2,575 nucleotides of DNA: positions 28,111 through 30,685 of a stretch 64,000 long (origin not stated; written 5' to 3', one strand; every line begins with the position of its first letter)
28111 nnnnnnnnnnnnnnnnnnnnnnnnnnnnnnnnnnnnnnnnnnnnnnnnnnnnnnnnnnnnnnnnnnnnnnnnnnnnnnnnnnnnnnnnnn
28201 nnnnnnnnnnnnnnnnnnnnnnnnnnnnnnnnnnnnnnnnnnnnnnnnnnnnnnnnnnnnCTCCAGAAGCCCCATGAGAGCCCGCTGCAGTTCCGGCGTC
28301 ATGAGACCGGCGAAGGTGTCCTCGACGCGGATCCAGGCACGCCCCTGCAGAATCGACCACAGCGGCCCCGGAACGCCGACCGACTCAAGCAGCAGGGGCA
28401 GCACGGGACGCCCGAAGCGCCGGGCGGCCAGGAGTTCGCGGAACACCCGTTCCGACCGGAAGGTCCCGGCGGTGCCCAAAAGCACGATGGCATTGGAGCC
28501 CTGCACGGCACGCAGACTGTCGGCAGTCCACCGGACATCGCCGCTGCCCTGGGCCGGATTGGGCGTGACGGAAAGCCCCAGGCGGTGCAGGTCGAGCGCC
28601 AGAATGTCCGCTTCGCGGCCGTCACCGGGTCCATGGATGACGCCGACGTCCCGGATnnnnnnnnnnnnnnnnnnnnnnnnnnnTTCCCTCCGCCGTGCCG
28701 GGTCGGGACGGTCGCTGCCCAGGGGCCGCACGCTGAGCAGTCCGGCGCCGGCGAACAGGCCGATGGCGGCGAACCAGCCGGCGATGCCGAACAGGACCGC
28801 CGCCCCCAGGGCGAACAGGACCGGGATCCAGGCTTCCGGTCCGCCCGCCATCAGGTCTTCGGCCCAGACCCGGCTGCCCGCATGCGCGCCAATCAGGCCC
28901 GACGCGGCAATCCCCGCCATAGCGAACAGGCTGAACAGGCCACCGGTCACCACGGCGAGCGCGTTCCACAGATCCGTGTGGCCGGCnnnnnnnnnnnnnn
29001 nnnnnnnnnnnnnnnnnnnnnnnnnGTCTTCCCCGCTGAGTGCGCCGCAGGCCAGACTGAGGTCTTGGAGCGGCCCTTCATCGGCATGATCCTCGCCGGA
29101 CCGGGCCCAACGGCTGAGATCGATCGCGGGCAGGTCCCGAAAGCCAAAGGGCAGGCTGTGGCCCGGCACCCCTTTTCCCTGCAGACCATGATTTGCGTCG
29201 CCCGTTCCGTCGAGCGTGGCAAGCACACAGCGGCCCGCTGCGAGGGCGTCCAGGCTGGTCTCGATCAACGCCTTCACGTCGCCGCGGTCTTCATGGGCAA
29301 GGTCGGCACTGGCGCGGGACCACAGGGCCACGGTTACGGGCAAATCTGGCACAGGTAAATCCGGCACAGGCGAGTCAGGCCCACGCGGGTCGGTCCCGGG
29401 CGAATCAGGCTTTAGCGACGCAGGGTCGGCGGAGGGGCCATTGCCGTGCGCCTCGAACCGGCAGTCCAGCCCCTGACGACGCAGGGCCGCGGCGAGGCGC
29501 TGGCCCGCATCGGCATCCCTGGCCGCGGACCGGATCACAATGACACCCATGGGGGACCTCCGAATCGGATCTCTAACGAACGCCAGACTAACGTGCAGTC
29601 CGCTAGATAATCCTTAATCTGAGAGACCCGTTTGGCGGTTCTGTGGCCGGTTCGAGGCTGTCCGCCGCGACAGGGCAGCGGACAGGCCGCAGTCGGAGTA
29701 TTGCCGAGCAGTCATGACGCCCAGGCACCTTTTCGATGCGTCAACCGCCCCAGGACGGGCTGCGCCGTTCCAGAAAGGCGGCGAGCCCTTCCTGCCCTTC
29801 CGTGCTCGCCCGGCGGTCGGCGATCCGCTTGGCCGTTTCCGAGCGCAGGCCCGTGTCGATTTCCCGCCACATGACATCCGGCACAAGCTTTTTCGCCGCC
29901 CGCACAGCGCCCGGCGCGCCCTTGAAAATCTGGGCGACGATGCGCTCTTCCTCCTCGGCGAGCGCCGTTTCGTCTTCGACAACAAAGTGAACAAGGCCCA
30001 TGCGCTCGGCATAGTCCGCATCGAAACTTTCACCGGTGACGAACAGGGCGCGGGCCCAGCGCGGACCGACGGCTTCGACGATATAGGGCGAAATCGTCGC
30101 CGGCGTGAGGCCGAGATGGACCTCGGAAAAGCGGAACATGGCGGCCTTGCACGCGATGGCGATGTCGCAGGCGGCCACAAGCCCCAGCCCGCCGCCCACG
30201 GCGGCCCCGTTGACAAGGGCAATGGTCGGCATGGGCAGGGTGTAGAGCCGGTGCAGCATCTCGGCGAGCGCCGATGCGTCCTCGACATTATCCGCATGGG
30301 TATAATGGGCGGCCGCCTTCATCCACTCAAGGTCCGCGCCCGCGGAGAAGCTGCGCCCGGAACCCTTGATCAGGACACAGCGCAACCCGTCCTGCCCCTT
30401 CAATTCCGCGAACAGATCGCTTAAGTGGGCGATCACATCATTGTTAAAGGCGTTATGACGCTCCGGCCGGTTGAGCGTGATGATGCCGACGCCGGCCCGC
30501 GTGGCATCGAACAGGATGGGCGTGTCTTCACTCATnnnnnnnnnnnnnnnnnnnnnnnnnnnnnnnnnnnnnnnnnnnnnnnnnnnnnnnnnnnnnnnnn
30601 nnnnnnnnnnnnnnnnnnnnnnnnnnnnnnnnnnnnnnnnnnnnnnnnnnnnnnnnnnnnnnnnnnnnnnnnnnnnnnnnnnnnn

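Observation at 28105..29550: TIR-2TM-TIR membrane protein: candidate new TIR signalling or defence architecture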

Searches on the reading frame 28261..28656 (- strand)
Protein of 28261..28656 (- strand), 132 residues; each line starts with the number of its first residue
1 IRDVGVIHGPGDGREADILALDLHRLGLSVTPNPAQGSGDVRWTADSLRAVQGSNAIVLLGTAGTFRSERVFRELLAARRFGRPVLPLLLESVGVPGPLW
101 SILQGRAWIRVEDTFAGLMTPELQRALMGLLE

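Call 34: search_solved_structures(query=A4, max_evalue=0.01, show_alignments=2)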
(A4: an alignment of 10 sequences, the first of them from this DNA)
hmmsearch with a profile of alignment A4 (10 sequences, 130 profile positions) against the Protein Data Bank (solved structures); distinct sequences matched with E-value up to 0.01: 33.
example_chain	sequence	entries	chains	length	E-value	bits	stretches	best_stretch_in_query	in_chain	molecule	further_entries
8j7s_B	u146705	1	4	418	2.1e-06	30.7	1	2-98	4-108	TIR domain-containing protein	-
8sp0_A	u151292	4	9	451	2.4e-06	30.5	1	2-98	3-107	TIR-APAZ | TIR domain-containing protein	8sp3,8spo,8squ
8fex_A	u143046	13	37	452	2.4e-06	30.5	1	2-98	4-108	TIR-APAZ | TIR domain-containing protein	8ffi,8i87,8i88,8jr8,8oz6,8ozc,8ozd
8qlo_A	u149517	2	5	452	1e-05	28.4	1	2-95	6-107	Toll/interleukin-1 receptor domain-containing protein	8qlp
9tzw_A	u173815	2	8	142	5.6e-05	26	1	2-97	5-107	NAD(+) hydrolase SARM1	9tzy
9mw1_B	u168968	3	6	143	5.8e-05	26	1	2-97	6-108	NAD(+) hydrolase SARM1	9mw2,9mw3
10rb_A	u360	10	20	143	5.8e-05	26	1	2-97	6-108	NAD(+) hydrolase SARM1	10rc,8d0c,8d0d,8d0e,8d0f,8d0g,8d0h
6o0u_A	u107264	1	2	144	5.8e-05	26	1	2-97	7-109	Sterile alpha and TIR motif-containing protein 1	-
10ra_A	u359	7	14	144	5.9e-05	26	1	2-97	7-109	Sterile alpha and TIR motif-containing protein 1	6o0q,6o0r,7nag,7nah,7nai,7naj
9hq0_A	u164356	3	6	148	6.5e-05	25.8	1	2-97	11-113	NAD(+) hydrolase SARM1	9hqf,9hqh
4w8h_A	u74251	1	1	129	6.6e-05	25.8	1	2-96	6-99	Toll-receptor-related 2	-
6o0v_A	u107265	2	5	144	7.3e-05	25.7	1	2-97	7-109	Sterile alpha and TIR motif-containing protein 1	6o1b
4w8g_A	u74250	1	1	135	7.5e-05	25.6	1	2-96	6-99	Toll-receptor-related 2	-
8z92_E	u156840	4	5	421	8.2e-05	25.5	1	2-108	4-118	TIR domain-containing protein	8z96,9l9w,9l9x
8u7b_B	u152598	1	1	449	9.2e-05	25.3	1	2-108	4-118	TIR domain-containing protein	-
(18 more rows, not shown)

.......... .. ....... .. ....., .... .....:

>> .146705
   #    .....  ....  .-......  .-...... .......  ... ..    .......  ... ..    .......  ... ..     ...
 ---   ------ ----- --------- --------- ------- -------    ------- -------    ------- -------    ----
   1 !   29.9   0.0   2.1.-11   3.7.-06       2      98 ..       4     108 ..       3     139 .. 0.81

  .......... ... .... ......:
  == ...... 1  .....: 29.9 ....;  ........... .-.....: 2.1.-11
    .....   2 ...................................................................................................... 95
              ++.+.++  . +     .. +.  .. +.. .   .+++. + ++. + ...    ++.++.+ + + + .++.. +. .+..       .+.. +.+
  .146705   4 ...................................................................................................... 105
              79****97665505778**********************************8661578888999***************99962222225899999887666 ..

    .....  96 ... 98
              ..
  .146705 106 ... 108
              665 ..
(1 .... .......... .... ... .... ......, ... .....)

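Call 96: search_solved_structures(query=A9, max_evalue=1, show_alignments=3)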
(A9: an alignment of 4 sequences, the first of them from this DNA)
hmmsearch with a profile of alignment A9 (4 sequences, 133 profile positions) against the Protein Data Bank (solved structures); distinct sequences matched with E-value up to 1: 4.
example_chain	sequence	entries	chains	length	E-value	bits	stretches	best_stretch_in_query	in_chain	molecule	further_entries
4koa_A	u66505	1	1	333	0.017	18.1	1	53-103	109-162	1,5-anhydro-D-fructose reductase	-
3id5_B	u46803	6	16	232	0.066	16.2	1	45-112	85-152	Fibrillarin-like rRNA/tRNA 2'-O-methyltransferase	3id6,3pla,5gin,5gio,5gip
5jpq_W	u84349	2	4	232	0.066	16.2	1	45-112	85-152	Nop1 | Fibrillarin-like rRNA/tRNA 2'-O-methyltransferase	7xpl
2glx_A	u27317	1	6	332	0.36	13.8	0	50-103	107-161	1,5-anhydro-D-fructose reductase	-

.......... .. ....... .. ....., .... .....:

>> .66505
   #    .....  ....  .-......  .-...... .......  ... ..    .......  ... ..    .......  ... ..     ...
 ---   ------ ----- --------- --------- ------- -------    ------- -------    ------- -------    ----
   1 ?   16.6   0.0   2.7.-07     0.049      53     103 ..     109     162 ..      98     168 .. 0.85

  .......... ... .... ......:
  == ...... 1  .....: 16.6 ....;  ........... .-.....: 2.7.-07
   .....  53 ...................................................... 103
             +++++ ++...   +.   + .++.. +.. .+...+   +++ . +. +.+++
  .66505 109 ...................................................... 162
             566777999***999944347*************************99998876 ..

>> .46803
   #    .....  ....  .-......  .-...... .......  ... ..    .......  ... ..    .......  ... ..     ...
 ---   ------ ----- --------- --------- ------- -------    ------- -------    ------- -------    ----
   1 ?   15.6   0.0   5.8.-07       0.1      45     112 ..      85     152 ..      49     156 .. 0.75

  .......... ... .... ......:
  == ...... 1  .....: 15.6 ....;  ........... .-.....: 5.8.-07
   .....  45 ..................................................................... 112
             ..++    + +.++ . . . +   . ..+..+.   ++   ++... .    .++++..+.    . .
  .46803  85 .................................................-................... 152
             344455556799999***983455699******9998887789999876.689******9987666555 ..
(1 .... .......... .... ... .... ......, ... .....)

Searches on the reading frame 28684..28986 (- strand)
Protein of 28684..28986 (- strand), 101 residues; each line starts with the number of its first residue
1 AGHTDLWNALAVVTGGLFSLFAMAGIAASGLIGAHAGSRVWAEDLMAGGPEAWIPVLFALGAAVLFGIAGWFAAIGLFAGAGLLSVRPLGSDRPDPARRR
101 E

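Call 66: search_protein_families(library=pfam, proteins=[window:28684-28986:-], max_evalue=10)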
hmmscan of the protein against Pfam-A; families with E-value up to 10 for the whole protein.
seq(101 aa): 0 families

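Call 67: search_protein_families(library=phrogs, proteins=[window:28684-28986:-], max_evalue=1)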
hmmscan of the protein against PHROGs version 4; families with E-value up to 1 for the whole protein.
seq(101 aa): 0 families

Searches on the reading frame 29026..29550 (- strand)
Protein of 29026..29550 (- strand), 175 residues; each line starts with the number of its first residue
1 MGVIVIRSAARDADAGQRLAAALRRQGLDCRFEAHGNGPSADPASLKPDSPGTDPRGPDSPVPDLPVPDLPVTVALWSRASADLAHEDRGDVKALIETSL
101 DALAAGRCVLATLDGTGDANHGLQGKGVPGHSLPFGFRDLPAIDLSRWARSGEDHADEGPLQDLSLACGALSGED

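Call 33: search_solved_structures(query=A3, max_evalue=10, show_alignments=2)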
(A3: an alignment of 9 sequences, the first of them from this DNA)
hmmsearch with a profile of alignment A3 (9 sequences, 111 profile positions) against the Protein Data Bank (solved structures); distinct sequences matched with E-value up to 10: 18.
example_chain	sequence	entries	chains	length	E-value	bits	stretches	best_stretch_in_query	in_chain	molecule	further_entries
2lta_A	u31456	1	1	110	0.016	18.3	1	1-39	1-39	De novo designed protein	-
2l69_A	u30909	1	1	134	0.046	16.9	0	4-52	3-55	Rossmann 2x3 fold protein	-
6vj5_C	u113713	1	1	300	0.12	15.6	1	40-98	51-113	ESX-5 secretion-associated protein EspG5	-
4j29_A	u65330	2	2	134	0.18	15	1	4-41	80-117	Engineered Protein OR258 | DE NOVO DESIGNED PROTEIN OR258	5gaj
9g36_A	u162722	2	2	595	0.27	14.4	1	5-82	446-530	Mycobactin import ATP-binding/permease protein IrtA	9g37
4kxr_C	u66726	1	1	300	0.29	14.3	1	41-98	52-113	EspG5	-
5xfs_C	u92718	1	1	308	0.31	14.2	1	41-98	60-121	ESX-5 secretion-associated protein EspG5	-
7c29_A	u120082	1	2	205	0.31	14.2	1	10-54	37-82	Carboxylesterase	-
7c23_A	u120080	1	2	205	0.32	14.2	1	10-54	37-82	Carboxylesterase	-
2mr5_A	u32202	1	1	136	0.32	14.2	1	4-41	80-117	De novo designed Protein OR457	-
4w4l_C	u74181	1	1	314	0.32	14.1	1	41-98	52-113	EspG5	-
9g2v_A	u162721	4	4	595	0.36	14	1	5-82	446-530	Mycobactin import ATP-binding/permease protein IrtA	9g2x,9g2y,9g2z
9g2k_A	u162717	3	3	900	0.61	13.3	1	5-82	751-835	Mycobactin import ATP-binding/permease protein IrtA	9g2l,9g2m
9fxc_A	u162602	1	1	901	0.61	13.3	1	5-82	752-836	Mycobactin import ATP-binding/permease protein IrtA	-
6tej_A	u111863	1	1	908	0.62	13.2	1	5-82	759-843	Drug ABC transporter ATP-binding protein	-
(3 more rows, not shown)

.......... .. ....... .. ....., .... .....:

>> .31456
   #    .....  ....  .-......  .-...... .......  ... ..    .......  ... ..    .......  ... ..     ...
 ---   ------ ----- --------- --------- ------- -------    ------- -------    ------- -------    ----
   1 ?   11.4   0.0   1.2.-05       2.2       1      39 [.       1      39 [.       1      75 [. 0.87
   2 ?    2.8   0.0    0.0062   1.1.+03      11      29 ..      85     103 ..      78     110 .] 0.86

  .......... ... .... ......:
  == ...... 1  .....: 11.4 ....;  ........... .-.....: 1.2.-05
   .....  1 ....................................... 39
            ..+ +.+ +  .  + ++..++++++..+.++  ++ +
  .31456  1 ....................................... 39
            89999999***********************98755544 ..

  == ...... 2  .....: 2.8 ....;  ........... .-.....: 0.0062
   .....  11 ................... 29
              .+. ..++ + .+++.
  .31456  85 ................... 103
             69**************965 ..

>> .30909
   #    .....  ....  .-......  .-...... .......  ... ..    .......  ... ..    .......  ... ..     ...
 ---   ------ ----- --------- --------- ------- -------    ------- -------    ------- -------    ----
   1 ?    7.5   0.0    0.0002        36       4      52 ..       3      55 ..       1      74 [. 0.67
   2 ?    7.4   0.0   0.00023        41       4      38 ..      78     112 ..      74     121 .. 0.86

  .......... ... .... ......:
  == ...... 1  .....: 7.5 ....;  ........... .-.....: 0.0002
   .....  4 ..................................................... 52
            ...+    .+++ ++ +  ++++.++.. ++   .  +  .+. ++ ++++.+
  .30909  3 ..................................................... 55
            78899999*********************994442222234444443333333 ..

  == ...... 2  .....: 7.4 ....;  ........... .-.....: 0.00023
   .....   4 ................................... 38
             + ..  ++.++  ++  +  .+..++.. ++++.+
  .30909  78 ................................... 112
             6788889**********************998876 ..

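Call 35: find_homologous_proteins(query=A3, max_evalue=0.001)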
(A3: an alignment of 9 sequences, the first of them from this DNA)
Query A3 (9 sequences) (161 aa, profile of the alignment): 2 proteins with E <= 0.001 among 8000 candidates.
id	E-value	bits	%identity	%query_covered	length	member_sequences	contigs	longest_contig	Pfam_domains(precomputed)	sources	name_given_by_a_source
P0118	2.8e-15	74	28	46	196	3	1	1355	PF08357.17,PF13676.12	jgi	jgi:hypothetical protein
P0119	2.1e-4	39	83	4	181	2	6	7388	PF13676.12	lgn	-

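Call 52: predict_structure(alignment_id=A5)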
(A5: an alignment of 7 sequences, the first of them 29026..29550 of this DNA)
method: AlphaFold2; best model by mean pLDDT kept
length: 175 residues; sequences in the alignment: 7
mean_pLDDT: 75.2   pTM: 0.71
mean pLDDT of the five models: 75.2, 74.8, 73.5, 72.4, 69.6
residues with pLDDT >= 90: 50; 70-90: 60; 50-70: 38; < 50: 27
segments of 3 or more residues with pLDDT < 50: 37-50, 52-54, 120-127
pLDDT, mean of each block of 10 residues (from residue 1): 86 92 91 65 45 50 60 92 75 83 90 72 48 83 89 70 90 70
secondary structure, 60 per line:
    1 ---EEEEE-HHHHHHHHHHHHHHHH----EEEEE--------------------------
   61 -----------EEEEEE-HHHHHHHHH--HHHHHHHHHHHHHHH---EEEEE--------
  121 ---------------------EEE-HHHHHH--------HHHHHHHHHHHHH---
elements in order: E4-8 H10-25 E30-34 E72-77 H79-87 H90-104 E108-112 E142-144 H146-151 H160-172

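Call 54: fold_search(model_id=the predicted structure, library=pdb)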
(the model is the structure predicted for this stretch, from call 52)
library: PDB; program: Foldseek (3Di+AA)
matches with E <= 10: 1082; with E <= 0.001: 0
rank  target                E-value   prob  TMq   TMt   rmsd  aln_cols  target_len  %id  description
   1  2xhz_D                4.8e-03  0.98  0.38  0.38  10.3       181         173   14  Probing the active site of the sugar isomerase domain from E. coli arabinose-5-phosphate isomerase via X-ray crystallo (released 2011-01-26)
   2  4lzp_B                5.1e-03  0.99  0.43  0.55   7.1       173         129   17  Structure of the TIR domain of the immunosuppressor BtpA from Brucella (released 2013-11-06)
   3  8u72_F                1.5e-02  0.99  0.48  0.22   8.6       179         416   14  Cryo-EM structure of the SPARTA oligomer with guide RNA and target DNA (released 2024-06-12)
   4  9lmr_F                1.5e-02  0.96  0.46  0.28   9.2       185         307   11  Cryo-EM structure of TIR-STING/c-di-GMP complex fiber (released 2025-08-27)
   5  4c7m_B                1.6e-02  0.98  0.44  0.57   6.2       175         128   14  The crystal structure of TcpB or BtpA TIR domain (released 2013-12-04)
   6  8oz6_A                1.9e-02  0.90  0.43  0.20  10.0       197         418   13  cryoEM structure of SPARTA complex ligand-free (released 2023-08-16)
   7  2xhz_B                2.0e-02  0.99  0.35  0.35   4.4       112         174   18  Probing the active site of the sugar isomerase domain from E. coli arabinose-5-phosphate isomerase via X-ray crystallo (released 2011-01-26)
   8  4lzp_D                2.2e-02  0.95  0.42  0.53   7.0       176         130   15  Structure of the TIR domain of the immunosuppressor BtpA from Brucella (released 2013-11-06)
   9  4c7m_A                2.3e-02  0.93  0.41  0.52   7.3       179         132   14  The crystal structure of TcpB or BtpA TIR domain (released 2013-12-04)
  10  2xhz_A                2.3e-02  0.89  0.37  0.37   9.9       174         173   13  Probing the active site of the sugar isomerase domain from E. coli arabinose-5-phosphate isomerase via X-ray crystallo (released 2011-01-26)
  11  9lmr_B                2.6e-02  0.91  0.44  0.28  10.3       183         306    7  Cryo-EM structure of TIR-STING/c-di-GMP complex fiber (released 2025-08-27)
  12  8i88_C                2.8e-02  0.87  0.45  0.21  11.1       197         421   13  Cryo-EM structure of TIR-APAZ/Ago-gRNA complex (released 2023-07-05)
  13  1viv_B                3.4e-02  0.63  0.31  0.31  12.1       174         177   14  Crystal structure of a hypothetical protein (released 2003-12-30)
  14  4c7m_C                3.6e-02  0.95  0.44  0.59   5.9       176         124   11  The crystal structure of TcpB or BtpA TIR domain (released 2013-12-04)
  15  7q6m_A                3.9e-02  0.72  0.33  0.30  14.0       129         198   14  Structure of WrbA from Yersinia pseudotuberculosis in P1 (released 2022-08-03)
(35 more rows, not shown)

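Call 60: search_protein_families(library=pfam, proteins=[P0118], max_evalue=0.1)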
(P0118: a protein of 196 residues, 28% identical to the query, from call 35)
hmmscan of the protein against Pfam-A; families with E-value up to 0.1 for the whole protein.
P0118 (196 aa): 2 families
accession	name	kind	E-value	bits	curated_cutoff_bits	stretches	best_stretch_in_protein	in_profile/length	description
PF13676.11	TIR_2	-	2.7e-15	57.4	28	2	4-99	1-114/122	TIR domain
PF08357.16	SEFIR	-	1.9e-09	38.4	23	1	138-196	2-63/150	SEFIR domain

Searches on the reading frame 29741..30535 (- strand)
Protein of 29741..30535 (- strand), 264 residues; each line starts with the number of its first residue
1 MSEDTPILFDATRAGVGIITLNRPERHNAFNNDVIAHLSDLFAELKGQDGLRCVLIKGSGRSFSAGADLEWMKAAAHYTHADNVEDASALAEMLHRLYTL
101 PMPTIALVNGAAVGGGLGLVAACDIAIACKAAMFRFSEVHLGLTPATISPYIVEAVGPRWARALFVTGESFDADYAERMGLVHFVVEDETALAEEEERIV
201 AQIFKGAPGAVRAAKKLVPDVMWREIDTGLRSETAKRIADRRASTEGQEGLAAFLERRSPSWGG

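Call 3: search_protein_families(library=pfam, proteins=[window:29741-30535:-], max_evalue=1)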
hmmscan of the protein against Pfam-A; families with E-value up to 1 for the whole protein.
window:29741-30535:- (264 aa): 5 families
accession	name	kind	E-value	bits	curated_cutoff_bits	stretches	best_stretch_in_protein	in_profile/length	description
PF00378.25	ECH_1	-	5.5e-49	167.2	27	1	13-263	3-249/251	Enoyl-CoA hydratase/isomerase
PF16113.10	ECH_2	-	1.6e-29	103.9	27.2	1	16-201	1-186/335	Enoyl-CoA hydratase/isomerase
PF03255.19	ACCA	-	0.045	13.4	23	1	79-134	163-213/310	Acetyl co-enzyme A carboxylase carboxyltransferase-like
PF22490.1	EndA_linker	-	0.12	12.6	27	1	59-72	5-17/33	tRNA-splicing endonuclease, linker domain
PF01039.27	Carboxyl_trans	-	0.12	11.4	22.3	1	84-131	115-161/493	Carboxyl transferase domain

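Call 63: search_protein_families(library=ncbifam, proteins=[window:29741-30535:-], max_evalue=0.00001)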
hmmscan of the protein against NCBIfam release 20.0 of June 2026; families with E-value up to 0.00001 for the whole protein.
window:29741-30535:- (264 aa): 71 families (the best 25 are shown)
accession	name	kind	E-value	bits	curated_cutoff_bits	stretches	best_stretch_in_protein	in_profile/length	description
NF005675.0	PRK07468.1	equivalog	1.8e-73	247.5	350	1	10-262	9-259/262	crotonase/enoyl-CoA hydratase family protein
NF004227.0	PRK05674.1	equivalog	2.2e-71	240.7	426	1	10-262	10-261/271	gamma-carboxygeranoyl-CoA hydratase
NF005879.0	PRK07827.1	equivalog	1.2e-51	175.5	283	1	11-262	12-259/261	enoyl-CoA hydratase family protein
NF051848.1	EnCoAHydtEchA19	equivalog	2.6e-46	158.3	400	1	13-263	7-256/258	enoyl-CoA hydratase EchA19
NF006008.0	PRK08139.1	equivalog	5.2e-46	157.3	313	1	3-262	8-263/266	enoyl-CoA hydratase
NF004781.0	PRK06127.1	subfamily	1.2e-44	152.9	291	1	9-264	14-268/269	enoyl-CoA hydratase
NF005802.0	PRK07657.1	equivalog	2.2e-42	145.4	363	1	6-264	4-259/260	enoyl-CoA hydratase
NF004475.0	PRK05809.1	subfamily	3.4e-42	144.7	394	1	14-261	12-256/260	short-chain-enoyl-CoA hydratase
NF046063.1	oxepin_alt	equivalog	3.7e-42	144.6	300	1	15-260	9-253/254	oxepin-CoA hydrolase, alternative type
NF006699.0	PRK09245.1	subfamily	8.4e-41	140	354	1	12-262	9-263/266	crotonase/enoyl-CoA hydratase family protein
NF006566.0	PRK09076.1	subfamily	1.8e-40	139.2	286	1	13-262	12-257/260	enoyl-CoA hydratase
NF004840.0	PRK06190.1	equivalog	2.7e-40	138.6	253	1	5-244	3-239/260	enoyl-CoA hydratase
NF007239.0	PRK09674.1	equivalog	9.2e-40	136.7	371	1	11-264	9-256/257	2,3-dehydroadipyl-CoA hydratase PaaF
NF042430.2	EnCoAhydt_DpgD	equivalog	1.4e-39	136.2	400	1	15-263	6-256/258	enoyl-CoA-hydratase DpgD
NF006007.0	PRK08138.1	subfamily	2.5e-39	135.2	355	1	6-264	8-260/261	enoyl-CoA hydratase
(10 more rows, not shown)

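Call 78: find_related_loci(query=window:29741-30535:-, collection=metagenome_contigs, flank=7000)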
Query window:29741-30535:- (264 aa) in metagenome_contigs; peptide patterns used: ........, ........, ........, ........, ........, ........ (x = any residue, [..] = any of these).
104 stretches matched a pattern; 13 encode a relative of the query (tblastn E <= 1e-3); 13 distinct loci.
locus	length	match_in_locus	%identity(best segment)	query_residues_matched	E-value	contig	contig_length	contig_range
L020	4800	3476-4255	63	4-262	4e-97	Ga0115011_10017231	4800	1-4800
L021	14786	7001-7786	59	1-262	2e-90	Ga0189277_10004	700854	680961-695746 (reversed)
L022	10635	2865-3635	57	7-263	5e-86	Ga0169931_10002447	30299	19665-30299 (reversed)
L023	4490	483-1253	53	7-263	3e-79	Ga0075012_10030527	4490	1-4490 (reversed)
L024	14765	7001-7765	48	7-262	7e-73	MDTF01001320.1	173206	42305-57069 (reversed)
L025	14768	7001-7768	48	7-263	6e-73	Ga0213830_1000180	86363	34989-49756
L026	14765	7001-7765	47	7-262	2e-72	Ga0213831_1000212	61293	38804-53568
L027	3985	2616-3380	48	7-262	2e-72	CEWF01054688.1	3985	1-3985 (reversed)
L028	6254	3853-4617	48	7-262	2e-72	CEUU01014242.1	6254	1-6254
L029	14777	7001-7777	47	1-262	6e-72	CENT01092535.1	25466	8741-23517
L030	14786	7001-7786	59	1-262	2e-90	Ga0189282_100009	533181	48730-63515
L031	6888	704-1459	32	13-264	7e-36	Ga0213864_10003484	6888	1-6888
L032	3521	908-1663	32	13-264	6e-35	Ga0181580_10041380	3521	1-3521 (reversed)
